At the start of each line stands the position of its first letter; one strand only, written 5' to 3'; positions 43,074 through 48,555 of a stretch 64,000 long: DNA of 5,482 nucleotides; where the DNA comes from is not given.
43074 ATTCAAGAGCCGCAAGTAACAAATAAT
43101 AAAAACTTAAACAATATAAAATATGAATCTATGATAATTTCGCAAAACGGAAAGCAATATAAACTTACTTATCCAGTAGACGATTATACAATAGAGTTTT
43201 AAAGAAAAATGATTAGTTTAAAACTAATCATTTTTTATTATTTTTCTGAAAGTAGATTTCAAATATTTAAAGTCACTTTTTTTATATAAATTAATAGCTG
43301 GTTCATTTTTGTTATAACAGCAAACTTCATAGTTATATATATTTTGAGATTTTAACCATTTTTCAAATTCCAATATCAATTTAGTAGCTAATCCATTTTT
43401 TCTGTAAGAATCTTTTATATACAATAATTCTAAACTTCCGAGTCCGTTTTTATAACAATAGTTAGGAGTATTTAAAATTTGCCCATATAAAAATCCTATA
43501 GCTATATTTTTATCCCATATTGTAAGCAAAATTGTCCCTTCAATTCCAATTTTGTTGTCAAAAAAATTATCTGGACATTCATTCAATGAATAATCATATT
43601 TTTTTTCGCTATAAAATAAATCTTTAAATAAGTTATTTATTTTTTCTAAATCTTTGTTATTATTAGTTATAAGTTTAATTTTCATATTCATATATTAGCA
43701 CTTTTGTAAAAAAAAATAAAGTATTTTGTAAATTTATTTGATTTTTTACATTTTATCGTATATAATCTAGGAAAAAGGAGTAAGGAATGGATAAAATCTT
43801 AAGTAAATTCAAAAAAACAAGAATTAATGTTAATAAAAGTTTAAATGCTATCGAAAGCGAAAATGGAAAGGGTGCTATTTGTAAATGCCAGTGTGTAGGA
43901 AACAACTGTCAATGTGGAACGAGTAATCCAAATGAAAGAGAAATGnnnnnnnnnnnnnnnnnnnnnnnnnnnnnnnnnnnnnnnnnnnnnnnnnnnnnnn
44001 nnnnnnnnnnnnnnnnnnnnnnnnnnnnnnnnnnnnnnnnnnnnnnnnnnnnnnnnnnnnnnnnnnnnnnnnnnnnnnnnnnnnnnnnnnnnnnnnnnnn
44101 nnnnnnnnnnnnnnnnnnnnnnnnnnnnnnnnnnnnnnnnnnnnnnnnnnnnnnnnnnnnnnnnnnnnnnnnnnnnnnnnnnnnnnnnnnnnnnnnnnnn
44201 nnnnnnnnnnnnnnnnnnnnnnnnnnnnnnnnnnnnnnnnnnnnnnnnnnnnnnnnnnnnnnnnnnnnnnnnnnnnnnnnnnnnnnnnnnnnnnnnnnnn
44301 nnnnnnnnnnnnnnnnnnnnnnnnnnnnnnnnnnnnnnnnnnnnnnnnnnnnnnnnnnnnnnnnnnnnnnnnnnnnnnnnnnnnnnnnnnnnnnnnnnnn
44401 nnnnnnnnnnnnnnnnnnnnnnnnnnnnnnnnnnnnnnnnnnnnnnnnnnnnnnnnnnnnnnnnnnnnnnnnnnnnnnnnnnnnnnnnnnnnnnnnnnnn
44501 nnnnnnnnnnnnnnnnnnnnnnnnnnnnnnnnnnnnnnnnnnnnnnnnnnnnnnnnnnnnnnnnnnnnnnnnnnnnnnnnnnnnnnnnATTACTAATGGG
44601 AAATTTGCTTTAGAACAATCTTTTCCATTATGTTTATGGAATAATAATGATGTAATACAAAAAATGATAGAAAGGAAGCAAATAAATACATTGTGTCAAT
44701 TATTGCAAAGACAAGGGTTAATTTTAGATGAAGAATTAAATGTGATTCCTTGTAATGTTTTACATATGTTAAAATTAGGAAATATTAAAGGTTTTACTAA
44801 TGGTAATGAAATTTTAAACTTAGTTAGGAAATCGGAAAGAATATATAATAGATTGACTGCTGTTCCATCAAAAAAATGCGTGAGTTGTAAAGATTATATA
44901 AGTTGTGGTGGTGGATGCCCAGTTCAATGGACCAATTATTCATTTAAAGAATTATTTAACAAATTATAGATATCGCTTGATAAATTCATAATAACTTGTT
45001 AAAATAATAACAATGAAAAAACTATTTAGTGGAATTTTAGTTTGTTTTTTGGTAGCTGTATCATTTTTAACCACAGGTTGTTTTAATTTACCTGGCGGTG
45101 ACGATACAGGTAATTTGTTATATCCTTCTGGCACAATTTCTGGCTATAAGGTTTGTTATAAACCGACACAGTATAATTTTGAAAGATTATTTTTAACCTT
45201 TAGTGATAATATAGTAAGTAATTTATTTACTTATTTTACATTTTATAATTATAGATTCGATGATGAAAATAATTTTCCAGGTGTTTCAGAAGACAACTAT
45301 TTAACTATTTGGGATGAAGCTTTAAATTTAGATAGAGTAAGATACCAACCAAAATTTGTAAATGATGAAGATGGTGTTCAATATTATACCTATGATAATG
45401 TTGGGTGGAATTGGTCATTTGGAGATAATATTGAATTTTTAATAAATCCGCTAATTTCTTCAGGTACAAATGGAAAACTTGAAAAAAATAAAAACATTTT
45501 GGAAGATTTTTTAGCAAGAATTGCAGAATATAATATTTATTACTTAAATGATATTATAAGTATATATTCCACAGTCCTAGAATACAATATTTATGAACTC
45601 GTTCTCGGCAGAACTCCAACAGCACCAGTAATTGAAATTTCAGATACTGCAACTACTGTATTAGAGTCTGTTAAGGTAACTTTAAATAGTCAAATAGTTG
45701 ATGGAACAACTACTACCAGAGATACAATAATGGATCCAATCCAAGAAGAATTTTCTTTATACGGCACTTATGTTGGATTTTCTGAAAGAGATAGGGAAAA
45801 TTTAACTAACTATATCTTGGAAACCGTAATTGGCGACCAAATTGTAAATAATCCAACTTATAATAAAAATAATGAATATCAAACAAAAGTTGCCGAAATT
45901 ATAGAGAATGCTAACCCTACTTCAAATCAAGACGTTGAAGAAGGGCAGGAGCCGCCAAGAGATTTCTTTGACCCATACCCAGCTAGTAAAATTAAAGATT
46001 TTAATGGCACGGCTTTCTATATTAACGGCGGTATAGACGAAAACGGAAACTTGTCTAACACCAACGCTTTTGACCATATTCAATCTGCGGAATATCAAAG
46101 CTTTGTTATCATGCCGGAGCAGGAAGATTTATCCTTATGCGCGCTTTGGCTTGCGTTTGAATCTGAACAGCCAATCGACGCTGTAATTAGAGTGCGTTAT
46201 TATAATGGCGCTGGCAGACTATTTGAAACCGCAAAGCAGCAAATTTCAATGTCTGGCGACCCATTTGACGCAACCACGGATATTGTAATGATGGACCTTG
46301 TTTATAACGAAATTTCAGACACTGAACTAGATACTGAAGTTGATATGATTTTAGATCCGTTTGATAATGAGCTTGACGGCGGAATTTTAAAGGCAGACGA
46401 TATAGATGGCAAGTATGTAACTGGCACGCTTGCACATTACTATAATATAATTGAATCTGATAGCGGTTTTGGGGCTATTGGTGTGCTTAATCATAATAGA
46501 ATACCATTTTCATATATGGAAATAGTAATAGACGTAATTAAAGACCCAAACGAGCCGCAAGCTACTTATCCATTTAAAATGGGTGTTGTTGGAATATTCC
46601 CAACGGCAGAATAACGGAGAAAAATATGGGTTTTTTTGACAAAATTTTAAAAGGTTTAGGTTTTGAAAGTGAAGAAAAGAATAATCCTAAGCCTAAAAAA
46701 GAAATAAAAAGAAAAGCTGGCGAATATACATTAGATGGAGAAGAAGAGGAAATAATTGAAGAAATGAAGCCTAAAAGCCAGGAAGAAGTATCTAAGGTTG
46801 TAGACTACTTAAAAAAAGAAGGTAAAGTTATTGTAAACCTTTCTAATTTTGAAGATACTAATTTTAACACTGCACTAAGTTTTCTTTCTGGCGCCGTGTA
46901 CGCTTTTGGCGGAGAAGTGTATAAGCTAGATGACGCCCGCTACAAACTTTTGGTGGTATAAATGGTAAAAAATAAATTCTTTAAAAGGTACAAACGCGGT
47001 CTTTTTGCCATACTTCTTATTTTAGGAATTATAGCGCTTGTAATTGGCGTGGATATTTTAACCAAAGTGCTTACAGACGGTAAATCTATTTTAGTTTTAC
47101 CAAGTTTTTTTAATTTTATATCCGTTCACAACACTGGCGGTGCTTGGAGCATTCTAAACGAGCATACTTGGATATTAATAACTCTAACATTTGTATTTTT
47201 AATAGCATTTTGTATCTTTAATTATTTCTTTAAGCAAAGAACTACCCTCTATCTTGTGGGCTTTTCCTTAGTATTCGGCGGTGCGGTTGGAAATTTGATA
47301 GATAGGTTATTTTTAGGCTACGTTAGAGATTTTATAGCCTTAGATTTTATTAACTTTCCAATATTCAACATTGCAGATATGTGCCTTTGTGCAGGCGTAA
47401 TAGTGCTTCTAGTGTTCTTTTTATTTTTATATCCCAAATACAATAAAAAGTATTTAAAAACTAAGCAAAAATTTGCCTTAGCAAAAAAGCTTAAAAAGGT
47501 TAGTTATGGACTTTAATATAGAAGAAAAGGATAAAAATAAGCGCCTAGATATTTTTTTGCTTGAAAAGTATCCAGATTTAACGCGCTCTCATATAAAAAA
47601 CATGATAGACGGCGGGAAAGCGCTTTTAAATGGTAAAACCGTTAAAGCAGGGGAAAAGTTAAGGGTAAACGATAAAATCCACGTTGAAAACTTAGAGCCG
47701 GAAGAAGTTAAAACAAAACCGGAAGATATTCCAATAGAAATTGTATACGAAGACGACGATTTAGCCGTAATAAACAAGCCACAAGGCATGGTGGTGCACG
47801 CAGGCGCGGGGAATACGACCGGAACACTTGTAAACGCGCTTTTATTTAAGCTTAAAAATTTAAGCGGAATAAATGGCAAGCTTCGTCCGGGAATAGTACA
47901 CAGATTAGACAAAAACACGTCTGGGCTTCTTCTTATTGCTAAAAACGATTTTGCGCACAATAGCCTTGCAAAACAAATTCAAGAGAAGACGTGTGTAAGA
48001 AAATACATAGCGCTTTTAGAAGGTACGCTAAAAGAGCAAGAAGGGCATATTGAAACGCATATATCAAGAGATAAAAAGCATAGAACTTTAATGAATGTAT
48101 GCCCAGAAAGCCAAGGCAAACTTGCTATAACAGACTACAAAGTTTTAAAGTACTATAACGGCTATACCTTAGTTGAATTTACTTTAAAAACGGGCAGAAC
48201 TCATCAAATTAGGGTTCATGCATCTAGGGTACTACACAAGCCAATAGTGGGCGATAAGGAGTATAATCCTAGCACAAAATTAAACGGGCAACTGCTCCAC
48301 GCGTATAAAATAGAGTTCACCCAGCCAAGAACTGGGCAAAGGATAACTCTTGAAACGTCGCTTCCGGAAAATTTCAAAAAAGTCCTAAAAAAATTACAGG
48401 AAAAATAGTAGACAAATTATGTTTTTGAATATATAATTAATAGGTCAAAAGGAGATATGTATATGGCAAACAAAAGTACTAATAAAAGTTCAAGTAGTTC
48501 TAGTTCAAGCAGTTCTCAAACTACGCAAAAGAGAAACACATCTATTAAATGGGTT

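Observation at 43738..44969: Unannotated 53-aa Cys-rich peptide overlapping a radical SAM/SPASM enzyme: an orphan two-gene RiPP-like cassette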

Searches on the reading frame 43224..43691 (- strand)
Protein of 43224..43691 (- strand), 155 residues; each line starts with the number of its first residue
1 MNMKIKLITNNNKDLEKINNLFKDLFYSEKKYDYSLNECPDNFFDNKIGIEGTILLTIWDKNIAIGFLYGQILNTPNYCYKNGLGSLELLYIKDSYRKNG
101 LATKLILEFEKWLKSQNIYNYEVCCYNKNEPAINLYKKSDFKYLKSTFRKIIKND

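Call 3: search_protein_families(library=ncbifam, proteins=[window:43224-43691:-], max_evalue=1)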
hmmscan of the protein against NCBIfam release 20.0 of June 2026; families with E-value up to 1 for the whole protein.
window:43224-43691:- (155 aa): 17 families
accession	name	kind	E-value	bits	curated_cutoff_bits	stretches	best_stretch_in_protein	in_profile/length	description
NF043067.1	AAC_6p_group_E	equivalog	5e-09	36.2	140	1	12-142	3-128/140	aminoglycoside 6'-N-acetyltransferase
NF033083.0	AAC_3_I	equivalog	5.1e-07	30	200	1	6-138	3-131/145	AAC(3)-I family aminoglycoside N-acetyltransferase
NF002959.0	PRK03624.1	equivalog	1.8e-05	24.5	124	1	82-143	70-131/147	GNAT family acetyltransferase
NF053587.1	SpmdActasePaiA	equivalog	3.2e-05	23.8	250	1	86-141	92-147/172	spermidine/spermine N(1)-acetyltransferase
NF000115.2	AAC_6p_Iad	exception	0.0001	22.4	275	1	61-141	50-131/144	aminoglycoside N-acetyltransferase AAC(6')-Iad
TIGR01575.1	rimI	equivalog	0.00012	22.2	86.4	1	86-144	57-115/132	ribosomal protein S18-alanine N-acetyltransferase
NF000358.1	sat2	exception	0.00017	21.4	360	1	81-142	80-141/174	streptothricin N-acetyltransferase Sat2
NF008212.0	PRK10975.1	equivalog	0.00093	19.1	219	1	88-142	167-221/232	dTDP-4-amino-4,6-dideoxy-D-galactose acyltransferase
NF000224.3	AAC_6p_Acine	exception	0.00099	19.1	225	1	60-117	50-108/146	AAC(6')-Ighjkrstuvwx family aminoglycoside N-acetyltransferase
NF040503.1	resist_ArsN1a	equivalog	0.0011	18.7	170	1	77-142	71-134/159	arsinothricin resistance N-acetyltransferase ArsN1 family A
NF000158.2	AAC_6p_Il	exception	0.0049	16.8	270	1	42-120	40-118/152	aminoglycoside N-acetyltransferase AAC(6')-Il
NF007527.0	PRK10140.1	equivalog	0.016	15.1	236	1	65-143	63-138/162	N-acetyltransferase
NF000123.2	AAC_6p_A34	exception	0.016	15.1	300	1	85-120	78-113/146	aminoglycoside 6'-N-acetyltransferase AacA34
NF000140.3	AAC_6p_Salmo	exception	0.018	15.4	270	1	60-116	50-107/145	cryptic aminoglycoside N-acetyltransferase AAC(6')-Iy/Iaa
NF049894.1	CG3035_N_ac_Glu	equivalog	0.032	13.5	280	1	91-142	239-290/300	N-acetylglutamate synthase, CG3035 family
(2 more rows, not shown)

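Call 4: search_protein_families(library=pfam, proteins=[window:43224-43691:-], max_evalue=1)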
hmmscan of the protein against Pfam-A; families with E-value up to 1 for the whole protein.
window:43224-43691:- (155 aa): 6 families
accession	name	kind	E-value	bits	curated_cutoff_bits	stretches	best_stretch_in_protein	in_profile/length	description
PF00583.31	Acetyltransf_1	-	1.1e-12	48.6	20.7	1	38-141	23-116/116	Acetyltransferase (GNAT) family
PF13508.13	Acetyltransf_7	-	1.5e-07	32.1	27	1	60-142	10-83/84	Acetyltransferase (GNAT) domain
PF08445.16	FR47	-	8.4e-06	26.1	22.1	1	77-147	14-83/86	FR47-like protein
PF13673.13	Acetyltransf_10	-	1.6e-05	25.3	23.6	1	86-149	53-115/128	Acetyltransferase (GNAT) domain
PF13420.13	Acetyltransf_4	-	7.9e-05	23.2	24.3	1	11-151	5-143/155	Acetyltransferase (GNAT) domain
PF13302.13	Acetyltransf_3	-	0.16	13.1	25.4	1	90-142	84-138/138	Acetyltransferase (GNAT) domain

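Call 48: search_protein_families(library=padloc, proteins=[window:43224-43688:-], max_evalue=0.01)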
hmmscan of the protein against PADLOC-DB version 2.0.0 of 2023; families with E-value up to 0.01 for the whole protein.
window:43224-43688:- (154 aa): 0 families

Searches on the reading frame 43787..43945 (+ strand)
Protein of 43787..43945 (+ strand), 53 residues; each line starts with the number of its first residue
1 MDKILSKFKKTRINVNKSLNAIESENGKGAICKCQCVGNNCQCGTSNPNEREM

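Call 3: search_protein_families(library=ncbifam, proteins=[window:43787-43945:+], max_evalue=1)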
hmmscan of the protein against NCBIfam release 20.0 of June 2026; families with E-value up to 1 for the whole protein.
window:43787-43945:+ (53 aa): 0 families

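Call 4: search_protein_families(library=pfam, proteins=[window:43787-43945:+], max_evalue=1)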
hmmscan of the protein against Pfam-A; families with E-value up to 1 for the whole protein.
window:43787-43945:+ (53 aa): 0 families

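Call 48: search_protein_families(library=padloc, proteins=[window:43787-43945:+], max_evalue=0.01)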
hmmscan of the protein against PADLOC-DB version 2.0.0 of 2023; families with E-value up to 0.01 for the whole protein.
window:43787-43945:+ (53 aa): 0 families

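Call 69: find_homologous_proteins(query=window:43787-43945:+, max_evalue=10)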
Query window:43787-43945:+ (53 aa): 1 proteins with E <= 10 among 1 candidates.
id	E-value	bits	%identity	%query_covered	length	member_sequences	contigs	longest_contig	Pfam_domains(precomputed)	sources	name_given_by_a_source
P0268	1.0e-26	108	98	100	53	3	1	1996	-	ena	-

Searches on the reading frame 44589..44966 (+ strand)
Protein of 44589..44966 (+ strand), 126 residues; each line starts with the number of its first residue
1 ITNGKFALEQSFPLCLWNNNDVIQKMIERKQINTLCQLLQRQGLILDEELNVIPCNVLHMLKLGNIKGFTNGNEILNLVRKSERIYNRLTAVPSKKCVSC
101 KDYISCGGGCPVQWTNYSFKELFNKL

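Call 27: search_protein_families(library=ncbifam, proteins=[window:44589-44966:+], max_evalue=1)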
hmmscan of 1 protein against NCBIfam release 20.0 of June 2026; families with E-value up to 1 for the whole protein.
window:44589-44966:+ (126 aa): 10 families
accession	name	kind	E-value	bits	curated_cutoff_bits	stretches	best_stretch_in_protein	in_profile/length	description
TIGR04085.1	rSAM_more_4Fe4S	domain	1.2e-07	32.1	27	1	42-117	5-81/93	SPASM domain-containing protein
TIGR04304.1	GeoRSP_SPASM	equivalog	0.00095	18.4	300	1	48-110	216-274/293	GeoRSP system SPASM domain protein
TIGR04303.1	GeoRSP_rSAM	equivalog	0.00096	18.8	400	1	50-112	251-308/325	GeoRSP system radical SAM/SPASM protein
NF041298.1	rSAM_mat_DynA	equivalog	0.0029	16.7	450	1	45-114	258-325/356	dynobactin maturation radical SAM/SPASM protein DynA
TIGR03942.1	sulfatase_rSAM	equivalog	0.0032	16.6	349.45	1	24-114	238-328/363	anaerobic sulfatase maturase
TIGR04136.1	rSAM_FibroRumin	equivalog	0.0061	15.5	400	1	86-115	394-423/458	FibroRumin system radical SAM peptide maturase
NF010321.0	PRK13758.1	equivalog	0.014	14.6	441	1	44-111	265-331/370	anaerobic sulfatase-maturase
NF040492.1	not_ScfB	exception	0.023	13.6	855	1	59-120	371-423/450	ScfB-related radical SAM/SPASM orphan maturase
TIGR03962.1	mycofact_rSAM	equivalog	0.058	12.5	265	1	53-110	259-313/339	mycofactocin radical SAM maturase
NF041707.1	rSAM_YhhB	equivalog_domain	0.085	11.7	445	1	79-114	302-338/369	cyclophane-forming radical SAM/SPASM peptide maturase YhhB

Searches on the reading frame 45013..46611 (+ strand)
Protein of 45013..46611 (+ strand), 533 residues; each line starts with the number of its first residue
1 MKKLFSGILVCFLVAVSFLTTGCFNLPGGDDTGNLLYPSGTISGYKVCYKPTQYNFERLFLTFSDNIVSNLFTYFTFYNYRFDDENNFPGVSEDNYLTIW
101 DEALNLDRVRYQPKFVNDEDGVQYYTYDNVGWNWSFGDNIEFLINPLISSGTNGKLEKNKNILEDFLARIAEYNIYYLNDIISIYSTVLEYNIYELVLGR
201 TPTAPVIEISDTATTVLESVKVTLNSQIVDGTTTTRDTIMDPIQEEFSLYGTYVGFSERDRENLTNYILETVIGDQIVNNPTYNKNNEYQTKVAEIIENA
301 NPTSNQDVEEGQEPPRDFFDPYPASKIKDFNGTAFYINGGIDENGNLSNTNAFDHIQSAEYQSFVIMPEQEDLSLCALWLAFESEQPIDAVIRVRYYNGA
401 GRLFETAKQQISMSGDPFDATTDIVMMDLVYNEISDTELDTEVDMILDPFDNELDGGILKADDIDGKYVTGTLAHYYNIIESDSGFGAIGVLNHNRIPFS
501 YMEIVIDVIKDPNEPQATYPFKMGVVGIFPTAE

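Call 3: search_protein_families(library=ncbifam, proteins=[window:45013-46611:+], max_evalue=1)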
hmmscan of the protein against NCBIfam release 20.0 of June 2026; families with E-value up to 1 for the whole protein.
window:45013-46611:+ (533 aa): 0 families

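Call 4: search_protein_families(library=pfam, proteins=[window:45013-46611:+], max_evalue=1)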
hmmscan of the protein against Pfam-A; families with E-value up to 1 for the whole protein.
window:45013-46611:+ (533 aa): 1 family
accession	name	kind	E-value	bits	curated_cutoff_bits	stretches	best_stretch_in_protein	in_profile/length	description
PF16140.10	DUF4848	-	0.026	14.6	22.8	1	252-311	97-155/216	Domain of unknown function (DUF4848)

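Call 48: search_protein_families(library=padloc, proteins=[window:45013-46611:+], max_evalue=0.01)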
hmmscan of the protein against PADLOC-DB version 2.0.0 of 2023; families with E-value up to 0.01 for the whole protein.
window:45013-46611:+ (533 aa): 0 families

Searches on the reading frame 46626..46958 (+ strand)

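Call 83: search_protein_families(library=pfam, proteins=[window:46626-46958:+], max_evalue=0.00001)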
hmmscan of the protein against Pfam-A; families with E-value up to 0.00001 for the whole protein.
window:46626-46958:+ (111 aa): 1 family
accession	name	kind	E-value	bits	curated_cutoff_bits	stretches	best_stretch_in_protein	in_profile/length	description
PF04472.17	SepF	-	3.3e-12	46.9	27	1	47-104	4-61/72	Cell division protein SepF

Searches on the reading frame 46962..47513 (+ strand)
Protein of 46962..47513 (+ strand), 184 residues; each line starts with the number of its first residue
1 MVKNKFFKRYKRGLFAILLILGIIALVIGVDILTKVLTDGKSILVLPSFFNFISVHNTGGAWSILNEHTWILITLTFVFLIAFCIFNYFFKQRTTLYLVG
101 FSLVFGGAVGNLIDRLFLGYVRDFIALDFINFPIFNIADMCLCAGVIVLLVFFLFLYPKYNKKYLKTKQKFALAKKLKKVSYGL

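Call 83: search_protein_families(library=pfam, proteins=[window:46962-47513:+], max_evalue=0.00001)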
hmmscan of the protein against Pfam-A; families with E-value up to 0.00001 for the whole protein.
window:46962-47513:+ (184 aa): 1 family
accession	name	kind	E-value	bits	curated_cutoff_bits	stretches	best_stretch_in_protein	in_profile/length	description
PF01252.23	Peptidase_A8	-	5.9e-33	114.5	25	1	23-155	1-142/142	Signal peptidase (SPase) II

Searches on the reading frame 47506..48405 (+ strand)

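Call 83: search_protein_families(library=pfam, proteins=[window:47506-48405:+], max_evalue=0.00001)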
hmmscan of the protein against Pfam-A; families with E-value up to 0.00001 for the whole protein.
window:47506-48405:+ (300 aa): 2 families
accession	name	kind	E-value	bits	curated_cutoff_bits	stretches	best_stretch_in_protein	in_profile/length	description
PF00849.27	PseudoU_synth_2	-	7.7e-38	130.5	26.8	1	85-240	1-151/152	RNA pseudouridylate synthase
PF01479.30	S4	-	6e-09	35.9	22.8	1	13-58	2-48/48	S4 domain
